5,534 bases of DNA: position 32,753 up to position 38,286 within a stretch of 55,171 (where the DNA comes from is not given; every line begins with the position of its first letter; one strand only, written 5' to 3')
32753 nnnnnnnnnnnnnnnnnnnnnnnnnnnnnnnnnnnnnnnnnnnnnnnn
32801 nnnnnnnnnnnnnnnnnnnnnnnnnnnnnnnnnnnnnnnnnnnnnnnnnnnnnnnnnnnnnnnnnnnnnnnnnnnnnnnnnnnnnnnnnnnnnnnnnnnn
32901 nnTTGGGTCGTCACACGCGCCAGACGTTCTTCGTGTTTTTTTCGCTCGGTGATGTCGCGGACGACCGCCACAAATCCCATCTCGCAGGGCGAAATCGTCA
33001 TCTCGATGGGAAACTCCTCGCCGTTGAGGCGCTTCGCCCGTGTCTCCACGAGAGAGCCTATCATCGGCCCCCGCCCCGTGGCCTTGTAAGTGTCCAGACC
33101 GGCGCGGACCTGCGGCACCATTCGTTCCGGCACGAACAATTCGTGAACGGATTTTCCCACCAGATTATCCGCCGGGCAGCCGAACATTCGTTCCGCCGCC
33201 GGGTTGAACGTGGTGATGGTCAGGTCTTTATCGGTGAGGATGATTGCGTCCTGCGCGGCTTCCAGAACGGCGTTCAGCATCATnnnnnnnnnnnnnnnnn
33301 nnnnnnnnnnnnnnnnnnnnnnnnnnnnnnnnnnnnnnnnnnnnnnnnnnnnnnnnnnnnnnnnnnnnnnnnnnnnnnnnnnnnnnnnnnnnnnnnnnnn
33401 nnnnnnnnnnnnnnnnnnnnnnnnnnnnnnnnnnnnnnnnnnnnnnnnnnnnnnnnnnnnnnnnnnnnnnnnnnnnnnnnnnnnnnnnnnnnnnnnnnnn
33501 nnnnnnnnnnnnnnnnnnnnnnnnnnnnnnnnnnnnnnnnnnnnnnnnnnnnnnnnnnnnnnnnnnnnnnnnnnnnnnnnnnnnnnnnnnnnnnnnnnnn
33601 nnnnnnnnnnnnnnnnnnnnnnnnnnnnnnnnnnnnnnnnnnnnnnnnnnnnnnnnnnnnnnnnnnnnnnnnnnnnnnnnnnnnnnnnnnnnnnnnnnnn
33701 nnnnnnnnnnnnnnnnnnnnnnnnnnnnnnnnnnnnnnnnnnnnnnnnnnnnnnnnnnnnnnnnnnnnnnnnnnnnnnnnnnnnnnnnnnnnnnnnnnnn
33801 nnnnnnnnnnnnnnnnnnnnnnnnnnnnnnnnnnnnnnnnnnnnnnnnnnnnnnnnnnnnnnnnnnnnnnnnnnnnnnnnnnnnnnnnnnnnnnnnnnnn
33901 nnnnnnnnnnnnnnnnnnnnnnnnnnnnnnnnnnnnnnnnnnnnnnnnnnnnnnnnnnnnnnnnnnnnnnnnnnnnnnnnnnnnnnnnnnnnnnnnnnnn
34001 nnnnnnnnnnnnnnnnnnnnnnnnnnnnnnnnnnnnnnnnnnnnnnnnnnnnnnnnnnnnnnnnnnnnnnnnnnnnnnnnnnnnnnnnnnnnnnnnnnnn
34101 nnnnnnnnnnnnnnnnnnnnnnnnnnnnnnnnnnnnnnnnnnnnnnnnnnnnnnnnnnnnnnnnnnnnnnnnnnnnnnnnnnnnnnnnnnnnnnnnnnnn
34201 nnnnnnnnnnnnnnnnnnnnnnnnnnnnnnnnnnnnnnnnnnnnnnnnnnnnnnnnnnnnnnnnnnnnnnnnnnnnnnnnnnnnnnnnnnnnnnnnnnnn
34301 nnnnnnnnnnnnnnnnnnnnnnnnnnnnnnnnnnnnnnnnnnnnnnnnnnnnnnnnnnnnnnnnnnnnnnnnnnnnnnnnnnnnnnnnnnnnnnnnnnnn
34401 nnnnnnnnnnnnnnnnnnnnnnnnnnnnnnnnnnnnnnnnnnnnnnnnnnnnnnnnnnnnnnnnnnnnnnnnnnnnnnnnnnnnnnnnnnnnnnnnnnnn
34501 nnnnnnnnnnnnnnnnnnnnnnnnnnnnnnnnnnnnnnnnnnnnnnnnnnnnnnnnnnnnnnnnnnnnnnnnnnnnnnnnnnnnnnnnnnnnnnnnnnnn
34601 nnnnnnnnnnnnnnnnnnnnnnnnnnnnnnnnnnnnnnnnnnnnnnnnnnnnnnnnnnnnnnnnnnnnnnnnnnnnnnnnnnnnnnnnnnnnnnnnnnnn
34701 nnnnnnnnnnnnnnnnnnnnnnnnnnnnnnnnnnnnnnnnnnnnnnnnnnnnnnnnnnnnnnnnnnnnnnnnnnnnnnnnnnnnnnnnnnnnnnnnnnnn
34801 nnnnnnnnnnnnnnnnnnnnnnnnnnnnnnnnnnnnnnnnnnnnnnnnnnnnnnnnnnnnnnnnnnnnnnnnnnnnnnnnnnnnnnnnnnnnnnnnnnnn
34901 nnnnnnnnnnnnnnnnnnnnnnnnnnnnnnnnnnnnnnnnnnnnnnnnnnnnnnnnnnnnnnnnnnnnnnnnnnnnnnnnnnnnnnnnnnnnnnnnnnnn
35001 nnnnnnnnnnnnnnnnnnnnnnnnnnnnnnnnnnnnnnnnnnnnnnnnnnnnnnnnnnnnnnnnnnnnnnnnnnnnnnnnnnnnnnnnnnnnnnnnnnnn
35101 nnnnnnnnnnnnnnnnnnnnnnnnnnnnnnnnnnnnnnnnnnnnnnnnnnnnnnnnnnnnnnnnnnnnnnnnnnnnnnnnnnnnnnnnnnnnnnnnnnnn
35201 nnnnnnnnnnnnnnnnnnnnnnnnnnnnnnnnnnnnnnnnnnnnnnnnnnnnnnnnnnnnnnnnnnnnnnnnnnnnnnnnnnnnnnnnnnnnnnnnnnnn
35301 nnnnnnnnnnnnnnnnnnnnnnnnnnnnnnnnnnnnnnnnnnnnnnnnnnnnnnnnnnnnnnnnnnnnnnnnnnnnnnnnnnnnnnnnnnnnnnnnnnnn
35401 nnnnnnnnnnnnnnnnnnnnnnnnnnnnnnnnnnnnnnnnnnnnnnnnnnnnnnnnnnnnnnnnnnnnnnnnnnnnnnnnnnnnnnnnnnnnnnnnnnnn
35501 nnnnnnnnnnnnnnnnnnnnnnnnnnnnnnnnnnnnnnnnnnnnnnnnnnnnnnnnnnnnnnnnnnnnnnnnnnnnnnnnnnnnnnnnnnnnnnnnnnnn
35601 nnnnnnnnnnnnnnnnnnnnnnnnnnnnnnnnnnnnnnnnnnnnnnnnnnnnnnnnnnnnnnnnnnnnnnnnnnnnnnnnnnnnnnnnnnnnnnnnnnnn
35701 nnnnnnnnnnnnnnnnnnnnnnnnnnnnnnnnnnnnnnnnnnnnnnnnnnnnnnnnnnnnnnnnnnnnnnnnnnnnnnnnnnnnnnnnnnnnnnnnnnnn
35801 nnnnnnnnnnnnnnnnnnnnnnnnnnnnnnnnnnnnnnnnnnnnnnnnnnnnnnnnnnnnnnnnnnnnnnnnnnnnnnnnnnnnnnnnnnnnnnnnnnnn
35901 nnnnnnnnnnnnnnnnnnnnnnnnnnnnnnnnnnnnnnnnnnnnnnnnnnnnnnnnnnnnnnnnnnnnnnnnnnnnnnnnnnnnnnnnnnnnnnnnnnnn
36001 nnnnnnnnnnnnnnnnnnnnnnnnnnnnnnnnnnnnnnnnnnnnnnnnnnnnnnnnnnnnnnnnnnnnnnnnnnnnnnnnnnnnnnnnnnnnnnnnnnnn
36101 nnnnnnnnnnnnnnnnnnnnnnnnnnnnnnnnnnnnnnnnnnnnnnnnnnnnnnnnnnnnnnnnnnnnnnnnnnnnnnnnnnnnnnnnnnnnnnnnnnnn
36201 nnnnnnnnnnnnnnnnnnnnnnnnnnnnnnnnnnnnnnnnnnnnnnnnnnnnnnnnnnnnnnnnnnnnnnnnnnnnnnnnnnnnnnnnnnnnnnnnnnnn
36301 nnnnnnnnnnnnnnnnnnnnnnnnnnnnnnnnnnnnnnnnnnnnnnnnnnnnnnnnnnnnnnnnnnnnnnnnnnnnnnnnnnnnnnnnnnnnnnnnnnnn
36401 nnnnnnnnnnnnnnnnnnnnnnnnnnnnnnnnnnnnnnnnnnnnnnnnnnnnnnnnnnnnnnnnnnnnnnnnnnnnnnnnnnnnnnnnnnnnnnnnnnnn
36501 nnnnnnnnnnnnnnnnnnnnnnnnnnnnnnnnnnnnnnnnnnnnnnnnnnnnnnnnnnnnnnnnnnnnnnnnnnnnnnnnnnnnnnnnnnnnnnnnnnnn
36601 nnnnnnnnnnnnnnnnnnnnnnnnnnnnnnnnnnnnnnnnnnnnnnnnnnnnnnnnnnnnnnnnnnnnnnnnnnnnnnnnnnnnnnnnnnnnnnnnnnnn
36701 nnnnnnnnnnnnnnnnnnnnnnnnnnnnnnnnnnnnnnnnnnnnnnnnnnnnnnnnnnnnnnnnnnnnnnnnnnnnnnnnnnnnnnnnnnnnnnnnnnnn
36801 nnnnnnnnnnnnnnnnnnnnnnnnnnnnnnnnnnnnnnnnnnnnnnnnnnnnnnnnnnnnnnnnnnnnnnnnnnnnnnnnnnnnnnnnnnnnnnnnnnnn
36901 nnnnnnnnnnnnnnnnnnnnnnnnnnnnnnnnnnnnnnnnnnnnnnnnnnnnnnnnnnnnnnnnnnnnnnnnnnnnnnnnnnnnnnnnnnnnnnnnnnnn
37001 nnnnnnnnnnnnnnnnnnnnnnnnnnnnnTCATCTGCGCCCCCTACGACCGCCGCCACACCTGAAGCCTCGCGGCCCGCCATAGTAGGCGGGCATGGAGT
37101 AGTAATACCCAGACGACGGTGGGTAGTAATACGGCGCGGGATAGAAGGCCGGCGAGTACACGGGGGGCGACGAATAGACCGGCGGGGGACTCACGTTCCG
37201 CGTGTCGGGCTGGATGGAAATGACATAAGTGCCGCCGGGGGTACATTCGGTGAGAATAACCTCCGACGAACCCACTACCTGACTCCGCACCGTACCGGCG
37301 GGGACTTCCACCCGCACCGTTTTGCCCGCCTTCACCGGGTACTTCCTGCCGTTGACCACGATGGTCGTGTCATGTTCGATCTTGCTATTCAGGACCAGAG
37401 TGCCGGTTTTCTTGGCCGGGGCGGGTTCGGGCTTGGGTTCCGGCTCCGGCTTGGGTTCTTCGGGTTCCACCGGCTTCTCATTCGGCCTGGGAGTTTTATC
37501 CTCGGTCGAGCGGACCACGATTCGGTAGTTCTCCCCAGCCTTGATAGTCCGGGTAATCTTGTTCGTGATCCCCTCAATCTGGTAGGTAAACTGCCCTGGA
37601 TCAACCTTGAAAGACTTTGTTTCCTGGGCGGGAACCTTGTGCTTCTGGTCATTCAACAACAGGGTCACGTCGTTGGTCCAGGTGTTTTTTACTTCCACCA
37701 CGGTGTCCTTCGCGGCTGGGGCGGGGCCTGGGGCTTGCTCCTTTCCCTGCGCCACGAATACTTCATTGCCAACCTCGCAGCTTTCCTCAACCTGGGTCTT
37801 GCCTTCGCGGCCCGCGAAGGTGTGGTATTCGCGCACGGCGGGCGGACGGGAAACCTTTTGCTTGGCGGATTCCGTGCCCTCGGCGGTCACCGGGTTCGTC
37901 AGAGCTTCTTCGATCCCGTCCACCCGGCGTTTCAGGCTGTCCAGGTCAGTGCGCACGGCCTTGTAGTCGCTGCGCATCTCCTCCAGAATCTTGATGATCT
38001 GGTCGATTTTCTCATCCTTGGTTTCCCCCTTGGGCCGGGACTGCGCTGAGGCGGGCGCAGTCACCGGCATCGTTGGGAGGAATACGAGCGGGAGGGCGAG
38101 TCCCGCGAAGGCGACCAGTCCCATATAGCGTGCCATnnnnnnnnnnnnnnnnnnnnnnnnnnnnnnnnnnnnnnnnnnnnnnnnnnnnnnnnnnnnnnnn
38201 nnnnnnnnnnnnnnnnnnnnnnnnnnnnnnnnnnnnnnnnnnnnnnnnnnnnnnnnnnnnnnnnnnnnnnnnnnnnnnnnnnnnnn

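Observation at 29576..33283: Sigma-70-family factor next to a PAS-rich hybrid histidine kinase in a phage-like context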

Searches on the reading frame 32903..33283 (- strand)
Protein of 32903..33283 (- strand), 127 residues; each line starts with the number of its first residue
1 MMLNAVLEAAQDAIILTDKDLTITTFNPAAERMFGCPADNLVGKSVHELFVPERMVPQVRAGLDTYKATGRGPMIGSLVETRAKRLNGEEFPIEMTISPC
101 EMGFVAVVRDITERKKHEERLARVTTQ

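Call 98: search_solved_structures(query=window:32903-33283:-, max_evalue=0.000001, show_alignments=2)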
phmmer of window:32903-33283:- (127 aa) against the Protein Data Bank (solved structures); distinct sequences matched with E-value up to 0.000001: 7.
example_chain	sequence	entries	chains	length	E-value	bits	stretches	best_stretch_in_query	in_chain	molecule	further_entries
1y28_A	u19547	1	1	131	1.5e-09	41.3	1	3-122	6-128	Sensor protein fixL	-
2cmn_A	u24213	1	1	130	2.4e-09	40.7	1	3-122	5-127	SENSOR PROTEIN FIXL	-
1d06_A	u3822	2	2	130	3e-09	40.4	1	3-112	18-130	nitrogen fixation regulatory protein fixL | FIXL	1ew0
1dp6_A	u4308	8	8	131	3.5e-09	40.2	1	3-122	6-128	FIXL PROTEIN | SENSOR PROTEIN FIXL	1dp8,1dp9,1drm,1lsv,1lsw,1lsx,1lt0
8js5_A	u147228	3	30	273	1.7e-08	38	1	3-124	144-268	Sensor protein FixL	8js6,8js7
1xj4_A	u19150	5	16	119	5.6e-08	36.3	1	11-122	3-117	Sensor protein fixL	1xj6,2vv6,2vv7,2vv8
1xj2_A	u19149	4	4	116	1.2e-07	35.2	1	12-122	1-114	Sensor protein fixL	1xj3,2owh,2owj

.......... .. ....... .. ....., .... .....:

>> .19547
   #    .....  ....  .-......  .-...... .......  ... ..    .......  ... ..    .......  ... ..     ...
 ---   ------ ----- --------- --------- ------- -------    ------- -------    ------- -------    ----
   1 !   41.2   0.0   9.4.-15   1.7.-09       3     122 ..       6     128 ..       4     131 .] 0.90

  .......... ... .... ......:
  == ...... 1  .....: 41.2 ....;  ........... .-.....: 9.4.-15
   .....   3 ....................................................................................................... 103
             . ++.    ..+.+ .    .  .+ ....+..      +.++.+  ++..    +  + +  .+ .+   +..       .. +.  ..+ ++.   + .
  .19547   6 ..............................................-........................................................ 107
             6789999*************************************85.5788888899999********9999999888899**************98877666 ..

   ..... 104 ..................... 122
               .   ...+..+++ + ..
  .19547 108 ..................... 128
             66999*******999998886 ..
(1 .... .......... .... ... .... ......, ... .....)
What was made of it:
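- On FixL-type haem PAS oxygen sensor (considered for PAS1): PAS1 aligns to the FixL haem domain (E 1.5e-9), but the query residue aligned to the H of FixL's RSRHDSY motif is valine (call 98).
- Tried and rejected: Haem (FixL-like) sensing by PAS1 was rejected because the position I recall as the proximal histidine is valine (call 98).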

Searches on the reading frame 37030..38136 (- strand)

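Call 5: search_protein_families(library=phrogs, proteins=[window:37030-38136:-], max_evalue=0.001)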
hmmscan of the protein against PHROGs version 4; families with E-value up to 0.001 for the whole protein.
window:37030-38136:- (368 aa): 0 families

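Call 6: search_protein_families(library=pfam, proteins=[window:37030-38136:-], max_evalue=0.001)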
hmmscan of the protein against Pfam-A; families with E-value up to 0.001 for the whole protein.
window:37030-38136:- (368 aa): 1 family
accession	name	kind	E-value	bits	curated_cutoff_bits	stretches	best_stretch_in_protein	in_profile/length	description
PF25291.1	CGLA_C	-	0.00067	20.1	27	0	240-284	30-74/79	Lambda-carrageenase C-terminal domain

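Call 42: search_protein_families(library=ncbifam, proteins=[window:37030-38136:-], max_evalue=0.001)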
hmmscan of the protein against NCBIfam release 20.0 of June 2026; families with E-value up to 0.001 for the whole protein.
window:37030-38136:- (368 aa): 0 families

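Call 84: search_protein_families(library=padloc, proteins=[window:37030-38136:-], max_evalue=0.001)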
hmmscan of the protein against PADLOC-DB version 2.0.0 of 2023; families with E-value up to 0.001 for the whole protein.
window:37030-38136:- (368 aa): 0 families
